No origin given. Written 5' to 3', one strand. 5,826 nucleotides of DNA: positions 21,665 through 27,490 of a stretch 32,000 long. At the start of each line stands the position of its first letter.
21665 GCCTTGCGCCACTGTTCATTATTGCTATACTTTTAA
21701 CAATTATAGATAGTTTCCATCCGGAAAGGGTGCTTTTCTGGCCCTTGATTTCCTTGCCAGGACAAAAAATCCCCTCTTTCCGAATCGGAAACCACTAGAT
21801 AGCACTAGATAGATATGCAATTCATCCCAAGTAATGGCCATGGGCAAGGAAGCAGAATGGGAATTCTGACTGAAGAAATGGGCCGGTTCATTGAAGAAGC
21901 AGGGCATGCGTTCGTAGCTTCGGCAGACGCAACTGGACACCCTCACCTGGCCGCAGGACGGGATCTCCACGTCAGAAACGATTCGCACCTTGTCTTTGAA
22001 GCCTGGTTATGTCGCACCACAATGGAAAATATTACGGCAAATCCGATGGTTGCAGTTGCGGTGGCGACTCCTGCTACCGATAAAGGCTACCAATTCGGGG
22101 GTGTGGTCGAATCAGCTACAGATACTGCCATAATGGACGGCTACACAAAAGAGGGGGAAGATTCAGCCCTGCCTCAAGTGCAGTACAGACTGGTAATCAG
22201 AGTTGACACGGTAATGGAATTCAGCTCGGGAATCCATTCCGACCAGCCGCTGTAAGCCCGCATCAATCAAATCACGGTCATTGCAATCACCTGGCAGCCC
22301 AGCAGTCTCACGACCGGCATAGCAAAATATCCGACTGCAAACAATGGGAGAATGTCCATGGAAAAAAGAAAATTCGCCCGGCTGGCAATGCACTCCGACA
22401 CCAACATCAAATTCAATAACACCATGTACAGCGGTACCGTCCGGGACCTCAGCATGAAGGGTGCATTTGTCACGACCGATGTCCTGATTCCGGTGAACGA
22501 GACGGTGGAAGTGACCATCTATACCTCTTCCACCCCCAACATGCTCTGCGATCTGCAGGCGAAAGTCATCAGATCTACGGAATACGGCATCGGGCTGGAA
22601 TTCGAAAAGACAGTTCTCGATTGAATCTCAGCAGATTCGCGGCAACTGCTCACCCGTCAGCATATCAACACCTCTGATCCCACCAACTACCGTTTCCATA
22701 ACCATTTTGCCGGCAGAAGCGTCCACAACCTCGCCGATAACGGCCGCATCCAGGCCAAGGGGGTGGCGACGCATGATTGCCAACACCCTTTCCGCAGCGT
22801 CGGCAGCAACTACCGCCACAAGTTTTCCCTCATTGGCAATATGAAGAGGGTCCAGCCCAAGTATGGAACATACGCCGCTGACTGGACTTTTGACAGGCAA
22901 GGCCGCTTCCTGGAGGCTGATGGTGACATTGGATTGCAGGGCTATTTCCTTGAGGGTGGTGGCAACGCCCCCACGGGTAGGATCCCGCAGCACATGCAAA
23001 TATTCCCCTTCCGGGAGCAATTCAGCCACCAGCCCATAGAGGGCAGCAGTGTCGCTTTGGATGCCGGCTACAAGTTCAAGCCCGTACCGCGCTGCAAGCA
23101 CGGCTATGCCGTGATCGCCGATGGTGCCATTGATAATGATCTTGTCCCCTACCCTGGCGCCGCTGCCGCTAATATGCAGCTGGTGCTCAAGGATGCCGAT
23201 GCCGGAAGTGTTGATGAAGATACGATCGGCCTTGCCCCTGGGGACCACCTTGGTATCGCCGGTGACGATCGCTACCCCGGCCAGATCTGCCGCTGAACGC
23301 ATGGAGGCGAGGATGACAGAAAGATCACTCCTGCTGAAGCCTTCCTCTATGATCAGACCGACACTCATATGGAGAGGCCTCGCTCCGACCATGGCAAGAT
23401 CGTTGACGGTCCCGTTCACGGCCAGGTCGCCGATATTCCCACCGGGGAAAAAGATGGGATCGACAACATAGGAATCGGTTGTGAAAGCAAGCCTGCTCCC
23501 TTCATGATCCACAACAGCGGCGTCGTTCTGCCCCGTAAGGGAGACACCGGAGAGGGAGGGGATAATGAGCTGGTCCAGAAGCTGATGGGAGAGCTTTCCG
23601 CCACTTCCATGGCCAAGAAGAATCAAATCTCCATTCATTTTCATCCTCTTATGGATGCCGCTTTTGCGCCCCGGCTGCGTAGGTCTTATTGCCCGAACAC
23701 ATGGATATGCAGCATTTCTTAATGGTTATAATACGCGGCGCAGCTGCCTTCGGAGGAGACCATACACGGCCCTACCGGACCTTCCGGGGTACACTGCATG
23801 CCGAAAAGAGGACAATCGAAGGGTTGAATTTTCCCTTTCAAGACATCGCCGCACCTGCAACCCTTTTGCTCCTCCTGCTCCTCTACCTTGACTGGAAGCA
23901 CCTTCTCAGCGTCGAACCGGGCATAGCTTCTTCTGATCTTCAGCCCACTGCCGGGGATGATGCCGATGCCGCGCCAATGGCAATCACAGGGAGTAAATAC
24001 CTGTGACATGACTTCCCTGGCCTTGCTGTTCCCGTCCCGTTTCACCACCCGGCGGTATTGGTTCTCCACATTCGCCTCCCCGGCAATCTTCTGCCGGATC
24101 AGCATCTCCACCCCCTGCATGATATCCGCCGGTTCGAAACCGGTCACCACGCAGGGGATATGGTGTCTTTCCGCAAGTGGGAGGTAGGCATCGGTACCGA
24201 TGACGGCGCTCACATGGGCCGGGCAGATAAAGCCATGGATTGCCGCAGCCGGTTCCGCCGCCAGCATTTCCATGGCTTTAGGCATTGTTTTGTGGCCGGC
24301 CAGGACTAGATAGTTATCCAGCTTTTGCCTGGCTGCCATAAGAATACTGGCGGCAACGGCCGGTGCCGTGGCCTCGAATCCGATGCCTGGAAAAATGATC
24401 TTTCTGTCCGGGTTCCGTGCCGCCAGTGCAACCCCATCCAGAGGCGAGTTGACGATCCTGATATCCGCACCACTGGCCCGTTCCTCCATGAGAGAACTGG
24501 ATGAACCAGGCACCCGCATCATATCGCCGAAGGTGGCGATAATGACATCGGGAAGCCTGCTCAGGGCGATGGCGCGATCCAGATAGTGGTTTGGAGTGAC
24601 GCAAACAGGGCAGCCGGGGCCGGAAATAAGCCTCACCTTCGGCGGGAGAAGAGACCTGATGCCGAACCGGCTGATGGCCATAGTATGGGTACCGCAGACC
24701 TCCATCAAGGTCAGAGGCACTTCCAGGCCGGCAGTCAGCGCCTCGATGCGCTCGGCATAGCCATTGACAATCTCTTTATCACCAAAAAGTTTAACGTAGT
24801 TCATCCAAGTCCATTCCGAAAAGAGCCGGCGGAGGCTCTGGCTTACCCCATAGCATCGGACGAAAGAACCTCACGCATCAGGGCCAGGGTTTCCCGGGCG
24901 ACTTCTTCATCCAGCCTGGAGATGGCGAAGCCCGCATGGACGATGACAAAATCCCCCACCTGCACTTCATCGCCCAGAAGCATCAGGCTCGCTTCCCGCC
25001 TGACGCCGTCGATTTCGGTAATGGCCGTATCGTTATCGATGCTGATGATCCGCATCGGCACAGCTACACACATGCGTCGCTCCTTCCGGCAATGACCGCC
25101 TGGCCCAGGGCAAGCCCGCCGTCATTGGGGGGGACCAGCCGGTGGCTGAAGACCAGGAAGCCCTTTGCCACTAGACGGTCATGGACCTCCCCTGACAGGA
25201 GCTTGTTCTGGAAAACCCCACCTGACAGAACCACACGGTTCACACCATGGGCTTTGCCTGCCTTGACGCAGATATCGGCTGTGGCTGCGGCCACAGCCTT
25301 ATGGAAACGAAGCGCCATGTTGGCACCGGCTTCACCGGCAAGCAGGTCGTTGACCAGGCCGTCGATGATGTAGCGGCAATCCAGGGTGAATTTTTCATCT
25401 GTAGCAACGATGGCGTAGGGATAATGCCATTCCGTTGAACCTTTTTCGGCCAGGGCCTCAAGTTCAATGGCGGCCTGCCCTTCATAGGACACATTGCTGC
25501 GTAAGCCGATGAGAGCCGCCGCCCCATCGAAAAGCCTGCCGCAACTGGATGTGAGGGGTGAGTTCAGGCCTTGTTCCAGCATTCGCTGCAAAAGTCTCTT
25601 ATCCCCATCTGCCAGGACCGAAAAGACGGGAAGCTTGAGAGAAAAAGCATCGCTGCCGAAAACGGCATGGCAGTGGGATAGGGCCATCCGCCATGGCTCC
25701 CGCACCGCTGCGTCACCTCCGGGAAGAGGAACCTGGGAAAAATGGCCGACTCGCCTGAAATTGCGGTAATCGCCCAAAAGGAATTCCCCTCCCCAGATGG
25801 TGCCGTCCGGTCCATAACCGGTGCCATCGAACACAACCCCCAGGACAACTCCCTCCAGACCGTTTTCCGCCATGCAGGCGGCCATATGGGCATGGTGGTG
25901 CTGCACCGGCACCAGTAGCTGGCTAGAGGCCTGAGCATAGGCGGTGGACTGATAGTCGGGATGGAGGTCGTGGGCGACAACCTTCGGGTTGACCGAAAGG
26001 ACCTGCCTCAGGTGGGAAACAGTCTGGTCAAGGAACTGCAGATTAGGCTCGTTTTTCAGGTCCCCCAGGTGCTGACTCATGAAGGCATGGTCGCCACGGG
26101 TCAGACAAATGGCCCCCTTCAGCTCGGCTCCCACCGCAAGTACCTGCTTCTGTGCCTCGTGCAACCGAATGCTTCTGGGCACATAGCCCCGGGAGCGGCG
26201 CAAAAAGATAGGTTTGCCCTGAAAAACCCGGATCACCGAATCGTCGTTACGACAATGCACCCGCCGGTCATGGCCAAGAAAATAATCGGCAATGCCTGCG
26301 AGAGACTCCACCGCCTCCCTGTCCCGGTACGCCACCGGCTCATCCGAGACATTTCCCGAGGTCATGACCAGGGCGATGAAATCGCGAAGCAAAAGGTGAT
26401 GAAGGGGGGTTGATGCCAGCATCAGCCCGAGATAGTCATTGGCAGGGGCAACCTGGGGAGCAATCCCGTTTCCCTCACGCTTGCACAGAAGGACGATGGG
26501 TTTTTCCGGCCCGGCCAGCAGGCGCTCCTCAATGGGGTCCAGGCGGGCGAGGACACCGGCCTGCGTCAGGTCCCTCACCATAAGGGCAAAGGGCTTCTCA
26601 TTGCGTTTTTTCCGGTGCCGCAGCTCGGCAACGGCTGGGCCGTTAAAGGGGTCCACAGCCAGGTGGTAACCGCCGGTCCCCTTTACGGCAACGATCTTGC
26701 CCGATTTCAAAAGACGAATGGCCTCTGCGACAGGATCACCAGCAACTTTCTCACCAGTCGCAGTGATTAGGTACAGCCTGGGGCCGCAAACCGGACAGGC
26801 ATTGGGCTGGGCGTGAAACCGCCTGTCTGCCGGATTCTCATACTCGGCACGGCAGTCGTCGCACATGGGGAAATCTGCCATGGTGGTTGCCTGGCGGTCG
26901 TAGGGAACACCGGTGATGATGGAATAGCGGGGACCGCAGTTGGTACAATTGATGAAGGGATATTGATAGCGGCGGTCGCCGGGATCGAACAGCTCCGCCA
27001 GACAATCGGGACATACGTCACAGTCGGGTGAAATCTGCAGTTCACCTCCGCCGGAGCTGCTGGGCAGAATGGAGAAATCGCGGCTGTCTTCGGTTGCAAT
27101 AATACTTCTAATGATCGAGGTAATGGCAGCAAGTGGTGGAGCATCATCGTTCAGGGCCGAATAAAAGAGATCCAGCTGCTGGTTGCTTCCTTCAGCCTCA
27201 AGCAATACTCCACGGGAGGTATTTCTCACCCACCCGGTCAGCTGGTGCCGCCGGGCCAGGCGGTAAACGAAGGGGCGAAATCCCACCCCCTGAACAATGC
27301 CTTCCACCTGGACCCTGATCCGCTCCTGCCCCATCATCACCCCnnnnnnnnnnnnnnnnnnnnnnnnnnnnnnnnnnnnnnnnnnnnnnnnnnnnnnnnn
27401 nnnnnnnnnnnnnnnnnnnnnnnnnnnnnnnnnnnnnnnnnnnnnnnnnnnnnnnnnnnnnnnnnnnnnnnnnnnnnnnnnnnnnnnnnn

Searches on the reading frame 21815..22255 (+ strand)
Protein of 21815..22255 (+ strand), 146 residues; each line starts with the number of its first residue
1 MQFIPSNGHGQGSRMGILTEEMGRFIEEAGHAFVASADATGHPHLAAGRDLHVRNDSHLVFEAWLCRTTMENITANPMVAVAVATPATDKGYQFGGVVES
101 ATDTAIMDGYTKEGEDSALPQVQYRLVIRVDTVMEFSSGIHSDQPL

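Call 60: search_protein_families(library=pfam, proteins=[window:21815-22255:+], max_evalue=0.001)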
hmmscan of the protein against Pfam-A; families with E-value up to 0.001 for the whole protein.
window:21815-22255:+ (146 aa): 1 family
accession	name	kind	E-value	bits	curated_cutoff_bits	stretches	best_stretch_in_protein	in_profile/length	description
PF01243.27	PNPOx_N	-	7.6e-10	39.6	28.1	1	18-110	1-85/120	Pyridoxamine 5'-phosphate oxidase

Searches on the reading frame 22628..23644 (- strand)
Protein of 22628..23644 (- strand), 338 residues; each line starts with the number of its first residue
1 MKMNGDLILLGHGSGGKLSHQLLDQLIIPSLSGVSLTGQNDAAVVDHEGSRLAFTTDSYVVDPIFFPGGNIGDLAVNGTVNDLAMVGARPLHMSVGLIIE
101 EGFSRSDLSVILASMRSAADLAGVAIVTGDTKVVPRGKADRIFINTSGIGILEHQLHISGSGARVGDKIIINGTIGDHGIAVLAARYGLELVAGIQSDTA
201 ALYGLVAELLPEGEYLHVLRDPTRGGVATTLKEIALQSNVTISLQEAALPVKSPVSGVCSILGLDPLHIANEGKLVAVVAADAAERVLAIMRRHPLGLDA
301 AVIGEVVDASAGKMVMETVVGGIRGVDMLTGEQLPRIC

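Call 60: search_protein_families(library=pfam, proteins=[window:22628-23644:-], max_evalue=0.001)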
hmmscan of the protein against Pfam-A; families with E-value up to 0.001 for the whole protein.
window:22628-23644:- (338 aa): 2 families
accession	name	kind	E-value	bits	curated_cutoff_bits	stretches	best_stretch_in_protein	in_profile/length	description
PF02769.27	AIRS_C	-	2.9e-24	86.4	23.1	1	164-314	1-153/156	AIR synthase related protein, C-terminal domain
PF00586.29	AIRS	-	2.4e-23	83.1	24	1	40-151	2-111/112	AIR synthase related protein, N-terminal domain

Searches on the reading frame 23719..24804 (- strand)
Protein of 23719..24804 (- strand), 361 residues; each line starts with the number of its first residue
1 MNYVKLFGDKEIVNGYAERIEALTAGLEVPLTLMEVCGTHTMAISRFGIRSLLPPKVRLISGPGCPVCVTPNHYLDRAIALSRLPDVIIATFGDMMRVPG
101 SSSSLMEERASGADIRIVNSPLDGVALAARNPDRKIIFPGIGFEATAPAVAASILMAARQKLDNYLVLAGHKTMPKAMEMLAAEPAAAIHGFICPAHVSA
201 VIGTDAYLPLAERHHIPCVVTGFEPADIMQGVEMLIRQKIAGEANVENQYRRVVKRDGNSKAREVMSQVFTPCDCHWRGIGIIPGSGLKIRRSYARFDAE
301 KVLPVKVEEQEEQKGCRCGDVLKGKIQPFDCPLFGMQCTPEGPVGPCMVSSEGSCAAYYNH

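Call 60: search_protein_families(library=pfam, proteins=[window:23719-24804:-], max_evalue=0.001)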
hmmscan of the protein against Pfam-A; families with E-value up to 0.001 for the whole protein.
window:23719-24804:- (361 aa): 1 family
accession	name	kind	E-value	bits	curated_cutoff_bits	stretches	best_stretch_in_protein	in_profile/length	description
PF01924.21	HypD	-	1.2e-150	501.9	25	1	13-360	3-349/351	Hydrogenase formation hypA family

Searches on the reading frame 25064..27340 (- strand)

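Call 60: search_protein_families(library=pfam, proteins=[window:25064-27340:-], max_evalue=0.001)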
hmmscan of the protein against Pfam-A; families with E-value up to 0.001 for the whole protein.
window:25064-27340:- (758 aa): 6 families
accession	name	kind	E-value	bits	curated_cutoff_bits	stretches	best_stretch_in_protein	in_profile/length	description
PF22521.2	HypF_C_2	-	1.4e-86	290.7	27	1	501-747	1-241/241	Carbamoyltransferase, Kae1-like Domain, second subdomain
PF01300.24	Sua5_yciO_yrdC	-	1.9e-41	142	25.1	1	210-383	2-178/178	Telomere recombination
PF07503.17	zf-HYPF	-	1e-36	124.8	23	2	109-142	1-34/34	HypF finger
PF17788.7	HypF_C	-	8.9e-34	116.6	23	1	396-492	2-99/99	HypF Kae1-like domain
PF00708.24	Acylphosphatase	-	3.9e-21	75.6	22.5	1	9-91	2-85/85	Acylphosphatase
PF00814.31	TsaD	-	1.2e-08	35.4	24.8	1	553-722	86-240/264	tRNA N6-adenosine threonylcarbamoyltransferase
